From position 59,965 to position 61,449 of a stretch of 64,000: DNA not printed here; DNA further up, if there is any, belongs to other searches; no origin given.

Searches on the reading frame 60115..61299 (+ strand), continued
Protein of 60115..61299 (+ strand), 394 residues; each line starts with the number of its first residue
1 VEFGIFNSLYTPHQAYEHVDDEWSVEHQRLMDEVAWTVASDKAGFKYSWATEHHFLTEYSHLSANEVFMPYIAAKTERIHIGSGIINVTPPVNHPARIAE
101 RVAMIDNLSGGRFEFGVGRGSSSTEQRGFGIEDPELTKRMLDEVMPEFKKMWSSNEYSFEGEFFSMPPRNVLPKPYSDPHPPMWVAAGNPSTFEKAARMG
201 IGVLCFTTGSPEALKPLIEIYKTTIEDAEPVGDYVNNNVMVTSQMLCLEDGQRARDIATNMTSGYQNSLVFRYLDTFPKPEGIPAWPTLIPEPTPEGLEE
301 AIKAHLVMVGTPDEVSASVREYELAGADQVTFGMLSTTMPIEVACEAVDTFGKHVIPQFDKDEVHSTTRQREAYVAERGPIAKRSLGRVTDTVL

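Call 41: search_protein_families(library=ncbifam, proteins=[L050:7363-8223:+, L050:6404-7318:-, L050:1210-2925:-, L050:16627-17970:-, L045:18393-19625:+, L065:710-1873:-, L065:13036-14265:+, L068:12968-14137:-, L060:16973-18424:-, L084:5766-7040:+], max_evalue=1e-10)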
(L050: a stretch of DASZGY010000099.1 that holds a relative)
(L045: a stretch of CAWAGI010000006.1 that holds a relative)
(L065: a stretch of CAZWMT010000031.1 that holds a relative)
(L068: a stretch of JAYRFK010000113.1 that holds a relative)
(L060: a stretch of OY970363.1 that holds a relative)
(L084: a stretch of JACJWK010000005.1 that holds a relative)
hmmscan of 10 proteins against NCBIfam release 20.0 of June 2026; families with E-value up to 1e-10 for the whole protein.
L050:7363-8223:+ (286 aa): 164 families (the best 25 are shown)
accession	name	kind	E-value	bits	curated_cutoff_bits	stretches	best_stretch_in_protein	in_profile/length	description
TIGR03971.1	SDR_subfam_1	subfamily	3.5e-33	115.1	300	1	4-219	3-204/271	mycofactocin-coupled SDR family oxidoreductase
NF005672.0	PRK07454.1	equivalog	6.8e-32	110.6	234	1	4-216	6-191/241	SDR family oxidoreductase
NF005559.1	PRK07231.1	subfamily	2.2e-30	106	215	1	4-222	4-195/249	glucose 1-dehydrogenase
NF005873.0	PRK07814.1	equivalog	1.3e-28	100.1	346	1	3-228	9-207/263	SDR family oxidoreductase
NF004823.0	PRK06179.1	subfamily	8.3e-28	97.6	310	1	74-222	50-187/271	oxidoreductase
NF005806.0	PRK07666.1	equivalog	5.6e-27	94.6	286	1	5-216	8-192/239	3-ketoacyl-ACP reductase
NF005909.0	PRK07890.1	subfamily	6.1e-27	94.5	258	1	5-218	8-194/260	short chain dehydrogenase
NF004778.0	PRK06124.1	equivalog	4.1e-26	91.9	303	1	4-218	11-198/256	SDR family oxidoreductase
NF004826.0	PRK06182.1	subfamily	9.5e-26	90.7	305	1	2-225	2-192/274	oxidoreductase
NF006133.0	PRK08278.1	subfamily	1e-25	90.2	250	1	5-214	7-198/278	SDR family oxidoreductase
NF004824.0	PRK06180.1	subfamily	1.1e-25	90.4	298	1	3-213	3-183/279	oxidoreductase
NF006114.0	PRK08263.1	subfamily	1.7e-25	89.8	290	1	66-218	45-187/280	short chain dehydrogenase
NF006070.0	PRK08213.1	subfamily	2.5e-25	89.5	279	1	5-217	13-203/259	gluconate 5-dehydrogenase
TIGR01830.1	3oxo_ACP_reduc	equivalog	3.2e-25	89.2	297.75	1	7-216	1-184/239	3-oxoacyl-[acyl-carrier-protein] reductase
NF006080.0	PRK08226.1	equivalog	5e-25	88.4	356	1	5-219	7-194/263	SDR family oxidoreductase UcpA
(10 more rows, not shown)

L050:6404-7318:- (304 aa): 174 families (the best 25 are shown)
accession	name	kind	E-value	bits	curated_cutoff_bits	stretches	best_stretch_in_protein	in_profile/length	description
NF005862.0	PRK07792.1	equivalog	3.2e-124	414.1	414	1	4-292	10-293/307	3-oxoacyl-ACP reductase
NF005861.0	PRK07791.1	subfamily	4.5e-118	394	373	1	5-292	4-293/300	SDR family oxidoreductase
NF004198.0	PRK05653.1-3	equivalog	2.4e-54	184.4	296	1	5-254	5-245/248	3-oxoacyl-ACP reductase FabG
TIGR01830.1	3oxo_ACP_reduc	equivalog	2.9e-50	171.2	297.75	1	10-255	1-238/239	3-oxoacyl-[acyl-carrier-protein] reductase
NF005559.1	PRK07231.1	subfamily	1.5e-48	165.5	215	1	5-254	2-246/249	glucose 1-dehydrogenase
NF004197.0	PRK05653.1-1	equivalog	1.9e-45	155.4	332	1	5-256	5-247/249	3-oxoacyl-ACP reductase FabG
TIGR03971.1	SDR_subfam_1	subfamily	1e-44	152.9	300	1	5-251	1-264/271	mycofactocin-coupled SDR family oxidoreductase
NF006110.0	PRK08261.1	equivalog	6.1e-44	150.6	410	1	5-254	212-449/454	3-oxoacyl-ACP reductase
NF009466.0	PRK12826.1-2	subfamily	5.7e-42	143.9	222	1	7-255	3-244/248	3-oxoacyl-ACP reductase FabG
TIGR01829.1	AcAcCoA_reduct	subfamily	1.4e-39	136.3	302.1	1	8-253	1-238/242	acetoacetyl-CoA reductase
NF009546.0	PRK12935.1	equivalog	1.8e-39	135.8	418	1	5-207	4-193/247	acetoacetyl-CoA reductase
NF009464.0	PRK12824.1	subfamily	2.7e-39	135.3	269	1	8-253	3-240/245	3-oxoacyl-ACP reductase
NF004199.0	PRK05653.1-4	equivalog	4.7e-39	134.4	301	1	6-255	4-245/247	3-oxoacyl-ACP reductase FabG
NF053807.1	RhamDHLra1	equivalog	1.5e-38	132.9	400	1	5-255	2-247/252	L-rhamnose 1-dehydrogenase Lra1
NF009093.0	PRK12429.1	subfamily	2.3e-38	132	258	1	5-201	3-184/259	3-hydroxybutyrate dehydrogenase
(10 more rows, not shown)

L050:1210-2925:- (571 aa): 16 families
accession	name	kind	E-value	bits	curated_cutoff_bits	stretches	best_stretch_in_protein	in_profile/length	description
NF006560.0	PRK09061.1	subfamily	2.8e-19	68.8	340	1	1-64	25-88/517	amidohydrolase family protein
NF004839.0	PRK06189.1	equivalog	3.3e-18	65.5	631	1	1-71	2-73/451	allantoinase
NF006689.0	PRK09237.1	equivalog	5.1e-17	61.5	371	1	2-88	3-94/383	amidohydrolase/deacetylase family metallohydrolase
TIGR03178.1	allantoinase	equivalog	1.2e-16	60.5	357.85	0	3-75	1-74/441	allantoinase AllB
NF009941.0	PRK13404.1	subfamily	1.1e-15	57.3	647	1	2-66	4-66/478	dihydropyrimidinase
NF006559.0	PRK09060.1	equivalog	4.3e-15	55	482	0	2-63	5-65/444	dihydroorotase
NF005960.0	PRK08044.1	equivalog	1e-14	54.1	688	0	3-72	4-73/453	allantoinase AllB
TIGR02033.1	D-hydantoinase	equivalog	2.9e-14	52.9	393.25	1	5-67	2-68/454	dihydropyrimidinase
NF006056.0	PRK08204.1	subfamily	8.2e-14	51.2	391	0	3-63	4-67/449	hypothetical protein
TIGR00857.1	pyrC_multi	subfamily_domain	1.8e-13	50.3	279.05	0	21-63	5-48/412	dihydroorotase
TIGR02318.1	phosphono_phnM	equivalog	6.6e-13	48.3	390.55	0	20-62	14-56/376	phosphonate metabolism protein PhnM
NF006839.0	PRK09357.1-4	equivalog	1.7e-12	46.7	576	0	4-72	2-73/422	dihydroorotase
NF005557.0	PRK07228.1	equivalog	2.6e-12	46.2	522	0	432-561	293-421/445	5'-deoxyadenosine deaminase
NF002668.0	PRK02382.1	equivalog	9.7e-12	44.3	452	0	5-64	7-58/436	dihydroorotase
NF006837.0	PRK09357.1-2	equivalog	1.5e-11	43.5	575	0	19-63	16-63/428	dihydroorotase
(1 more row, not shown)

L050:16627-17970:- (447 aa): 0 families

L045:18393-19625:+ (410 aa): 7 families
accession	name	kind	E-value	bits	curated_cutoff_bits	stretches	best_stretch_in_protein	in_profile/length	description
NF041177.1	Cyp119_Thmprot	equivalog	2e-53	181.5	680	1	85-406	58-365/368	cytochrome P450 Cyp119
NF045816.1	PentlenlactSyn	equivalog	4.1e-44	150.9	700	1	97-407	85-396/396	pentalenolactone synthase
NF041802.1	P450_SolI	exception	9e-44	149.6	850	1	95-406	109-421/424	solanimycin biosynthesis cytochrome P450 SolI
TIGR04538.1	P450_cycloAA_1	subfamily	3.2e-41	141.5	500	1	35-407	7-394/395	cytochrome P450, cyclodipeptide synthase-associated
TIGR04515.1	P450_rel_GT_act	subfamily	2.4e-36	125.9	343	1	37-386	31-367/386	P450-derived glycosyltransferase activator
TIGR04458.1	CYP450_TxtE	equivalog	1.1e-35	123.1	500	1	94-405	83-400/403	4-nitrotryptophan synthase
NF050147.1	aminopyruv_ApyO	equivalog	9.8e-18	64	525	1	100-385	85-399/444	RiPP biosynthesis cytochrome P450 ApyO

L065:710-1873:- (387 aa): 32 families (the best 25 are shown)
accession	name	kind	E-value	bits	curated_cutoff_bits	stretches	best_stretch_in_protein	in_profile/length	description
NF005889.0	PRK07850.1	equivalog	7.6e-203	673.8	515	1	1-386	1-387/387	steroid 3-ketoacyl-CoA thiolase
NF005865.0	PRK07801.1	equivalog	2.9e-109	365.8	591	1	1-386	1-382/382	acetyl-CoA C-acetyltransferase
TIGR01930.1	AcCoA-C-Actrans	subfamily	4.1e-108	361.7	240.55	1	6-384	1-385/385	acetyl-CoA C-acyltransferase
NF005077.0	PRK06504.1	subfamily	1.2e-101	340.8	590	1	1-386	1-390/390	acetyl-CoA C-acetyltransferase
NF006090.0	PRK08242.1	equivalog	1.9e-93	313.7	514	2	233-386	249-402/402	acetyl-CoA C-acetyltransferase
NF004682.0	PRK06025.1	subfamily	3.6e-82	276.7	568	2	233-386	264-417/417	acetyl-CoA C-acetyltransferase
TIGR02430.1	pcaF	equivalog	2.9e-81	273.6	597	2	150-386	165-400/400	3-oxoadipyl-CoA thiolase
NF006551.0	PRK09050.1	subfamily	3.9e-80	269.9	605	2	150-386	166-401/401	3-oxoadipyl-CoA thiolase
NF006553.0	PRK09052.1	equivalog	1.4e-77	261.4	567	1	4-386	8-399/399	acetyl-CoA C-acyltransferase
NF006510.0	PRK08947.1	equivalog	2.3e-77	260.6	519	1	1-386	1-387/387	acetyl-CoA C-acyltransferase FadA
NF004853.0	PRK06205.1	subfamily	2.6e-76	257.3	551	1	3-386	3-403/404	acetyl-CoA C-acetyltransferase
NF006552.0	PRK09051.1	subfamily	6.5e-76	256.1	565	1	5-386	7-395/395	beta-ketothiolase BktB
NF005494.0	PRK07108.1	equivalog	3.2e-74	250.2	615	1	1-384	1-390/392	acetyl-CoA C-acyltransferase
NF006001.0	PRK08131.1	equivalog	1.1e-73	248.4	622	2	150-386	165-400/401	3-oxoadipyl-CoA thiolase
NF005890.0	PRK07851.1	equivalog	3.5e-73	246.9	580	2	150-387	176-406/406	acetyl-CoA C-acetyltransferase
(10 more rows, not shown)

L065:13036-14265:+ (409 aa): 7 families
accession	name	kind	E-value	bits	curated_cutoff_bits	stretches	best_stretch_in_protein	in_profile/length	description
NF041177.1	Cyp119_Thmprot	equivalog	3.2e-48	164.4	680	1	34-370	5-340/368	cytochrome P450 Cyp119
TIGR04538.1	P450_cycloAA_1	subfamily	1.1e-45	156.2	500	1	26-374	7-370/395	cytochrome P450, cyclodipeptide synthase-associated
NF045816.1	PentlenlactSyn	equivalog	1.9e-44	152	700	1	93-374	90-370/396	pentalenolactone synthase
TIGR04458.1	CYP450_TxtE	equivalog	1.2e-43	149.3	500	1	86-396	84-399/403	4-nitrotryptophan synthase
NF041802.1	P450_SolI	exception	2.7e-40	138.1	850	1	85-374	108-399/424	solanimycin biosynthesis cytochrome P450 SolI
TIGR04515.1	P450_rel_GT_act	subfamily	2e-37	129.5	343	1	28-377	31-366/386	P450-derived glycosyltransferase activator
NF050147.1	aminopyruv_ApyO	equivalog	8.5e-20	70.8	525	1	89-369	83-392/444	RiPP biosynthesis cytochrome P450 ApyO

L068:12968-14137:- (389 aa): 0 families

L060:16973-18424:- (483 aa): 0 families

L084:5766-7040:+ (424 aa): 7 families
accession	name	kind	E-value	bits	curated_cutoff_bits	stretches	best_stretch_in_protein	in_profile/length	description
NF041177.1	Cyp119_Thmprot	equivalog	2.9e-48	164.5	680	1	55-390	7-341/368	cytochrome P450 Cyp119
NF045816.1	PentlenlactSyn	equivalog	3.7e-45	154.3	700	1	113-392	91-369/396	pentalenolactone synthase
TIGR04458.1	CYP450_TxtE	equivalog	2.2e-43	148.4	500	1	105-396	84-382/403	4-nitrotryptophan synthase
TIGR04538.1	P450_cycloAA_1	subfamily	5.1e-43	147.4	500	1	45-393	7-370/395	cytochrome P450, cyclodipeptide synthase-associated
NF041802.1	P450_SolI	exception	1.7e-40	138.8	850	1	104-393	108-399/424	solanimycin biosynthesis cytochrome P450 SolI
TIGR04515.1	P450_rel_GT_act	subfamily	3e-35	122.3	343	1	47-395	31-365/386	P450-derived glycosyltransferase activator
NF050147.1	aminopyruv_ApyO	equivalog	8.4e-20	70.8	525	1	108-388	83-392/444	RiPP biosynthesis cytochrome P450 ApyO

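Call 43: find_homologous_proteins(query=L055:7791-8396:+, max_evalue=1e-10)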
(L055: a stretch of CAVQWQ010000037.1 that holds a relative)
Query L055:7791-8396:+ (201 aa): 2775 proteins with E <= 1e-10 among 8000 candidates; the best 120 are listed.
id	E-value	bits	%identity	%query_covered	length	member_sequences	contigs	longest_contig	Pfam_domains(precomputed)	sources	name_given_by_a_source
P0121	9.6e-111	386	93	100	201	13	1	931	PF00440.30,PF17925.7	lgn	-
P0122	3.1e-109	381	91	100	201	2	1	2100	PF00440.30,PF17925.7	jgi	jgi:AcrR family transcriptional regulator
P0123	4.1e-108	377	89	100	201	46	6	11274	PF00440.30,PF17925.7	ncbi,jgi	jgi:AcrR family transcriptional regulator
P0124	2.2e-107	375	89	100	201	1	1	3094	PF00440.30,PF17925.7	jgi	jgi:AcrR family transcriptional regulator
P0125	2.9e-107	374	89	100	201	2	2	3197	PF00440.30,PF17925.7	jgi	jgi:AcrR family transcriptional regulator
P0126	9.6e-107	372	90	100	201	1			PF00440.30,PF17925.7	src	-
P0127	1.4e-106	372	89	100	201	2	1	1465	PF00440.30,PF17925.7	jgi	jgi:TetR/AcrR family transcriptional regulator, cholesterol catabolism regulator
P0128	2.4e-103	361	88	100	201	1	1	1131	PF00440.30,PF17925.7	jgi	jgi:AcrR family transcriptional regulator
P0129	1.4e-100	352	85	100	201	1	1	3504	PF00440.30,PF17925.7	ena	-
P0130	3.2e-99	348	87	95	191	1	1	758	PF00440.30,PF17925.7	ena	-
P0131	3.8e-99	348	83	100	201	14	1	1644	PF00440.30,PF17925.7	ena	-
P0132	4.1e-97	341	83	100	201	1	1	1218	PF00440.30,PF17925.7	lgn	-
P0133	1.4e-96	339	83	100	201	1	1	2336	PF00440.30,PF17925.7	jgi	jgi:TetR/AcrR family transcriptional regulator, cholesterol catabolism regulator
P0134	4.9e-83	295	88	78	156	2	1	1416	PF17925.7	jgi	jgi:AcrR family transcriptional regulator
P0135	4.5e-70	253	64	93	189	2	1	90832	PF00440.30,PF17925.7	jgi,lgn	jgi:AcrR family transcriptional regulator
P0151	3.0e-65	237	61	92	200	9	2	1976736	PF00440.30,PF17925.7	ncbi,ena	ncbi:MAG: TetR family transcriptional regulator [Acidimicrobiales bacterium]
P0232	1.2e-62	229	60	92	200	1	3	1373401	PF00440.30,PF17925.7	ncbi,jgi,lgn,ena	ncbi:MAG: TetR family transcriptional regulator [Acidimicrobiales bacterium]|jgi:AcrR family transcr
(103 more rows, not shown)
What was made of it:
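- On KstR operator / KstR regulon: The family is common in Acidimicrobiales (call 43).
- The family is common in Acidimicrobiales MAGs (call 43).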

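Call 48: find_encoding_contigs(protein=P0151, flank=10000, max_places=2)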
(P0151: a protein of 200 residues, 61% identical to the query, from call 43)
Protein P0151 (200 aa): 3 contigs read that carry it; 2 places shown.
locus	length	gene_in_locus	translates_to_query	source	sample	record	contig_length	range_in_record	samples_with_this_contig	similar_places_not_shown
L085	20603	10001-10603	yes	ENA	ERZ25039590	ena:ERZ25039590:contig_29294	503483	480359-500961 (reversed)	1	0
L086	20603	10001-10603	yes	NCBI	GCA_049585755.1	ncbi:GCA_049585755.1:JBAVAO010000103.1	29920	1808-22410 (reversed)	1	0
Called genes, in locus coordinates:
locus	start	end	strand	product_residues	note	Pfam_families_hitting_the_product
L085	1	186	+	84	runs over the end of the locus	-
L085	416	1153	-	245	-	PF21088:MS_channel_1st (weak), PF00924:MS_channel_2nd, PF21082:MS_channel_3rd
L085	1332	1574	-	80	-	-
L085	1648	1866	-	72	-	-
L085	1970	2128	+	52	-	-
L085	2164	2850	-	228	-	-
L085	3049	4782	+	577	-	PF07969:Amidohydro_3, PF01979:Amidohydro_1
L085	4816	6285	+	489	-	PF00171:Aldedh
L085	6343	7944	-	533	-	PF00188:CAP (weak)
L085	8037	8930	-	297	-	-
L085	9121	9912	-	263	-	PF00440:TetR_N (weak), PF19352:TetR_C_38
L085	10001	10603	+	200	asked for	PF00440:TetR_N, PF17925:TetR_C_20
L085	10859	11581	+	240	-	PF00005:ABC_tran, PF13304:AAA_21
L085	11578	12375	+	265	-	PF12730:ABC2_membrane_4 (weak)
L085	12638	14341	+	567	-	PF07690:MFS_1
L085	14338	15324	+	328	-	PF00478:IMPDH, PF03060:NMO, PF01070:FMN_dh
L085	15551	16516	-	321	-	PF00232:Glyco_hydro_1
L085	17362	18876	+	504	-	-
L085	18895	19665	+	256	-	PF00378:ECH_1, PF16113:ECH_2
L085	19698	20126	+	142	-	-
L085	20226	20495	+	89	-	PF02416:TatA_B_E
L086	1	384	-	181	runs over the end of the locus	-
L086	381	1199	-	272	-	PF21088:MS_channel_1st (weak), PF00924:MS_channel_2nd, PF21082:MS_channel_3rd (weak)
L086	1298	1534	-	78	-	-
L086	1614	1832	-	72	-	-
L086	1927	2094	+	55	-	-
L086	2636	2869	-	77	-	-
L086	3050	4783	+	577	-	PF07969:Amidohydro_3, PF01979:Amidohydro_1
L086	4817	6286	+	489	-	PF00171:Aldedh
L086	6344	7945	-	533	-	PF00188:CAP (weak)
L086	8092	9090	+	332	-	PF04199:Cyclase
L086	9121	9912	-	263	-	PF00440:TetR_N (weak), PF19352:TetR_C_38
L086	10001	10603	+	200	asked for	PF00440:TetR_N, PF17925:TetR_C_20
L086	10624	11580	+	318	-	PF00005:ABC_tran, PF13304:AAA_21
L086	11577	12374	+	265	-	PF12730:ABC2_membrane_4 (weak)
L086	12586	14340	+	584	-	PF07690:MFS_1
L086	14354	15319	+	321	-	PF00478:IMPDH, PF03060:NMO, PF01070:FMN_dh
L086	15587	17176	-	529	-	PF00232:Glyco_hydro_1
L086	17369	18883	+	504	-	-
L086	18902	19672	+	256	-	PF00378:ECH_1, PF16113:ECH_2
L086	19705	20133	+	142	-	-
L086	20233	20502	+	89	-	PF02416:TatA_B_E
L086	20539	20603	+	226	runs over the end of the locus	-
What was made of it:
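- The same TetR type sits divergent to the KstR-like gene in L085 and L086 (call 48).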

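Call 49: find_encoding_contigs(protein=P0232, flank=10000, max_places=2)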
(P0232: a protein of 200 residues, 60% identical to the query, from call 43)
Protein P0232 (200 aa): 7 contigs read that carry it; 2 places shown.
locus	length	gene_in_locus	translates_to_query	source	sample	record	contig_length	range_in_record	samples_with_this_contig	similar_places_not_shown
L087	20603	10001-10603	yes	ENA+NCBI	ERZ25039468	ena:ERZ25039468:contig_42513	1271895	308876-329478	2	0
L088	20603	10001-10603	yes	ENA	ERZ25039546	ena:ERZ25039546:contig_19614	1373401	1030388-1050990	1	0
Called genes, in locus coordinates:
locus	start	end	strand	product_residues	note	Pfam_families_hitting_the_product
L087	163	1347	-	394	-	PF00108:Thiolase_N, PF02803:Thiolase_C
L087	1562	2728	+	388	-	PF02771:Acyl-CoA_dh_N, PF02770:Acyl-CoA_dh_M, PF00441:Acyl-CoA_dh_1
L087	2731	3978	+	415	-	-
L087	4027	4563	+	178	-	-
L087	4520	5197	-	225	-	PF00924:MS_channel_2nd, PF21082:MS_channel_3rd (weak)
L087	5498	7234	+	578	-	PF07969:Amidohydro_3, PF01979:Amidohydro_1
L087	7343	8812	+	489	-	PF00171:Aldedh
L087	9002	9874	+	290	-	PF13489:Methyltransf_23, PF08003:Methyltransf_9 (weak)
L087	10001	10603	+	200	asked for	PF00440:TetR_N, PF17925:TetR_C_20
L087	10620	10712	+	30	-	-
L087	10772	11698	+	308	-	PF00005:ABC_tran, PF13304:AAA_21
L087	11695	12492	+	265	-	PF12730:ABC2_membrane_4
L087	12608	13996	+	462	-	PF00282:Pyridoxal_deC, PF00266:Aminotran_5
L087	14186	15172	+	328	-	PF00478:IMPDH (faint), PF03060:NMO, PF01070:FMN_dh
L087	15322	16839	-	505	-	PF00232:Glyco_hydro_1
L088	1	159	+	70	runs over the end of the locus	-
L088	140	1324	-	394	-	PF00108:Thiolase_N, PF02803:Thiolase_C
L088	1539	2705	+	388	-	PF02771:Acyl-CoA_dh_N, PF02770:Acyl-CoA_dh_M, PF00441:Acyl-CoA_dh_1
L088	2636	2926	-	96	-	-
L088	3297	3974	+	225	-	PF00441:Acyl-CoA_dh_1, PF08028:Acyl-CoA_dh_2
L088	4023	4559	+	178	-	-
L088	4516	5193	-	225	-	PF00924:MS_channel_2nd, PF21082:MS_channel_3rd (weak)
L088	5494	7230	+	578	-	PF07969:Amidohydro_3, PF01979:Amidohydro_1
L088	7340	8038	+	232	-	-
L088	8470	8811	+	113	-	PF00171:Aldedh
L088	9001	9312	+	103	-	-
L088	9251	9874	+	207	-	PF08003:Methyltransf_9 (weak)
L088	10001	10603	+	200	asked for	PF00440:TetR_N, PF17925:TetR_C_20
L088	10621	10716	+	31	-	-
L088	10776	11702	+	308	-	PF00005:ABC_tran, PF13304:AAA_21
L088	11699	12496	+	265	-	PF12730:ABC2_membrane_4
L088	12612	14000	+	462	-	PF00282:Pyridoxal_deC, PF00266:Aminotran_5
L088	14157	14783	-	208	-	-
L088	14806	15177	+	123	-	-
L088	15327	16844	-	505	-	PF00232:Glyco_hydro_1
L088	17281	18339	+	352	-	-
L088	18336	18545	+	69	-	-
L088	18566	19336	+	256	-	PF00378:ECH_1, PF16113:ECH_2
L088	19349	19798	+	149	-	-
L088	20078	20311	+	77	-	PF02416:TatA_B_E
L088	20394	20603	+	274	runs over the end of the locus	-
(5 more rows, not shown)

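Call 51: search_dna_similar(query=window:60115-61299:+, collection=plasmids, mode=protein, max_evalue=1e-40, max_rows=15)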
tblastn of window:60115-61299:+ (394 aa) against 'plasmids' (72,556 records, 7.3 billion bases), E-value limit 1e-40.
Records with a match: 24; places in all: 24; records where one place covers at least 80% of the query: 24.
Best place of each record, by identity: <60% 24.
By first word of the organism name: Sphingobium 11; Novosphingobium 4; Streptomyces 3; Caballeronia 2; Embleya 1; Halomarina 1; Rhodococcus 1; Burkholderia 1.
By predicted mobility (MOB-suite, as given by PLSDB): non-mobilizable 20; mobilizable 4.
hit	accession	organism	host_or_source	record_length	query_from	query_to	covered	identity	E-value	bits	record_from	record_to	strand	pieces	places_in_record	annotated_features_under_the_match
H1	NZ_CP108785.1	Embleya sp. NBC_00888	-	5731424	1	375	95%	44.6%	4e-90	304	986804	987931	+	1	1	none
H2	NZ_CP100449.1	Halomarina sp. BCD28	cell culture,sediment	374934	1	372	94%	36.4%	2e-62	224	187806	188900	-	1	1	LLM class flavin-dependent oxidoreductase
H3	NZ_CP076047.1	Rhodococcus sp. USK10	-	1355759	24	391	93%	35.3%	3e-53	197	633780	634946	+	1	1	record has no annotation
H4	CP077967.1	Streptomyces lavendulae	Citrus reticulata,single cell,soil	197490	40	359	81%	36.2%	8e-51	190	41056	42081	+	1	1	record has no annotation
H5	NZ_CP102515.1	Streptomyces yangpuensis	Crocus sativus,pure culture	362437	40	359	81%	36.2%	8e-51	190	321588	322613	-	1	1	LLM class flavin-dependent oxidoreductase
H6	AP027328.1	Sphingobium sp. TomTYG64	-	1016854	6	359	90%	31.3%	2e-44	171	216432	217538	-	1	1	luciferase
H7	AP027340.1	Sphingobium sp. TomTYG73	-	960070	6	359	90%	31.3%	2e-44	171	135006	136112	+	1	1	luciferase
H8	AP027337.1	Sphingobium sp. TomTYG72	-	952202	6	359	90%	31.3%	4e-44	171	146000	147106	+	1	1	luciferase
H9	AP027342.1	Sphingobium sp. TomTYG74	-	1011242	6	359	90%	31.3%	4e-44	171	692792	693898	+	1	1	luciferase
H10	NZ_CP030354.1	Novosphingobium sp. P6W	cell culture,podzolic fallow soil ...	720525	13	359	88%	31.7%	5e-46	176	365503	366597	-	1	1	LLM class flavin-dependent oxidoreductase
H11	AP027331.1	Sphingobium sp. TomTYG65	-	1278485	6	359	90%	31.0%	1e-44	172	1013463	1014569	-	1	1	luciferase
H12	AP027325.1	Sphingobium sp. TomTYG46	-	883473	6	359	90%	31.0%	5e-44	171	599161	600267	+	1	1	luciferase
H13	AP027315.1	Sphingobium sp. TomMM15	-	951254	6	359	90%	31.0%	5e-44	170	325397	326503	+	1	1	luciferase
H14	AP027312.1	Sphingobium sp. TomMM7A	-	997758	6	359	90%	31.0%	5e-44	170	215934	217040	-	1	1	luciferase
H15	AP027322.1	Sphingobium sp. TomTYG43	-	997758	6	359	90%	31.0%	5e-44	170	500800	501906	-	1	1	luciferase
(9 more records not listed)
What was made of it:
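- Tried and rejected: The best hit is 44.6% identical (Embleya), and no close ortholog was found (call 51).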
